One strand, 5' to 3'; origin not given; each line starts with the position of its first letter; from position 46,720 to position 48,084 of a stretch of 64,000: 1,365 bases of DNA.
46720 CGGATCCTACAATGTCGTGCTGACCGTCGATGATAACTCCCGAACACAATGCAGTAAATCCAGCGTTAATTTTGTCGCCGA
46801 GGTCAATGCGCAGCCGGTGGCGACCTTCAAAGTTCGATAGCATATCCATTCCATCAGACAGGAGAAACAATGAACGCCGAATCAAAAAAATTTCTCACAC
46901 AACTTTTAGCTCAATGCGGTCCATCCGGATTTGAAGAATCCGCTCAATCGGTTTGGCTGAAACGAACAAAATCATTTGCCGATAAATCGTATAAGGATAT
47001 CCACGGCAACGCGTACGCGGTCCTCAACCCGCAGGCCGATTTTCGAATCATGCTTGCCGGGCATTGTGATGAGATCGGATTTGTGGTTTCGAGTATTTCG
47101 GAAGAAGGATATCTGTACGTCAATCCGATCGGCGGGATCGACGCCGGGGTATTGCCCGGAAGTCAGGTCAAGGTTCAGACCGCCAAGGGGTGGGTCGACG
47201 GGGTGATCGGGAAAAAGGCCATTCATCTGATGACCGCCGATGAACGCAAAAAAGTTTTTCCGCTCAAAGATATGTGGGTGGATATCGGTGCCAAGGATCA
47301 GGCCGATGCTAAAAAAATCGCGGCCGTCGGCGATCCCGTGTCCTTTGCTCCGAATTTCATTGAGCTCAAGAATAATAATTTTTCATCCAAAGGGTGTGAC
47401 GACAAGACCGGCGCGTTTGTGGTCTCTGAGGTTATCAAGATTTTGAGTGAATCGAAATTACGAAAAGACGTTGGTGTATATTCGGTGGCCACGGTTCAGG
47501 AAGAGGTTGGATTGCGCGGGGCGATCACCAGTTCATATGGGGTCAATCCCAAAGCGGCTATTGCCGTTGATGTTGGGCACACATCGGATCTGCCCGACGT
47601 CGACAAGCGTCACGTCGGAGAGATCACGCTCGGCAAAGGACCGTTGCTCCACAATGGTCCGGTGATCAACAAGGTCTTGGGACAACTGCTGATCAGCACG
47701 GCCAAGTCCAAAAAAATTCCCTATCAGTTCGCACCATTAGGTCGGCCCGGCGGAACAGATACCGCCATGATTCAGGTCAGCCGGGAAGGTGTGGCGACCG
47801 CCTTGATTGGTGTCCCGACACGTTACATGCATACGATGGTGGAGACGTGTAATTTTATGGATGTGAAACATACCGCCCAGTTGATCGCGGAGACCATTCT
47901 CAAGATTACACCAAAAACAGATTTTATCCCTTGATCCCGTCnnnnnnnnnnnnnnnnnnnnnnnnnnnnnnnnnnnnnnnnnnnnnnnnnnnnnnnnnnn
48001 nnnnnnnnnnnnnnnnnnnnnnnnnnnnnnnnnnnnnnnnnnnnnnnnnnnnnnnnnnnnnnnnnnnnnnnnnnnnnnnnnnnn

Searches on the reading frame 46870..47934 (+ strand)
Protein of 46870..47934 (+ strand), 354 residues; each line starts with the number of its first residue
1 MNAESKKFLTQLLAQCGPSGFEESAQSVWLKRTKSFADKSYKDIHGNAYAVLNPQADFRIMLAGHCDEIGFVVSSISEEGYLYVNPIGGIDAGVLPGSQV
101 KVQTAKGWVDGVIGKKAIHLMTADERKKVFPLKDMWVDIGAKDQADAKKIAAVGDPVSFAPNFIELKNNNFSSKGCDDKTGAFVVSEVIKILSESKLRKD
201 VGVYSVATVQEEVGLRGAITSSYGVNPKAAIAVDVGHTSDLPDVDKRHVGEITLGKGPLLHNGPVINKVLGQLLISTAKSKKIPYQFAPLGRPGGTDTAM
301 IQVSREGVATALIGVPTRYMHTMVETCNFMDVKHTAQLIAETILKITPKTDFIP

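Call 76: search_protein_families(library=pfam, proteins=[window:46870-47934:+])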
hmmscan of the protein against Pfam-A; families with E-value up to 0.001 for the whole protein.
window:46870-47934:+ (354 aa): 2 families
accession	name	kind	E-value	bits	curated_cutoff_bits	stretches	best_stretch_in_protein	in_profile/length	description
PF05343.19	Peptidase_M42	-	2.1e-86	290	23.2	1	46-338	1-292/292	M42 glutamyl aminopeptidase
PF01546.33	Peptidase_M20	-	1.7e-06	28.5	24.6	1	176-344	34-205/206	Peptidase family M20/M25/M40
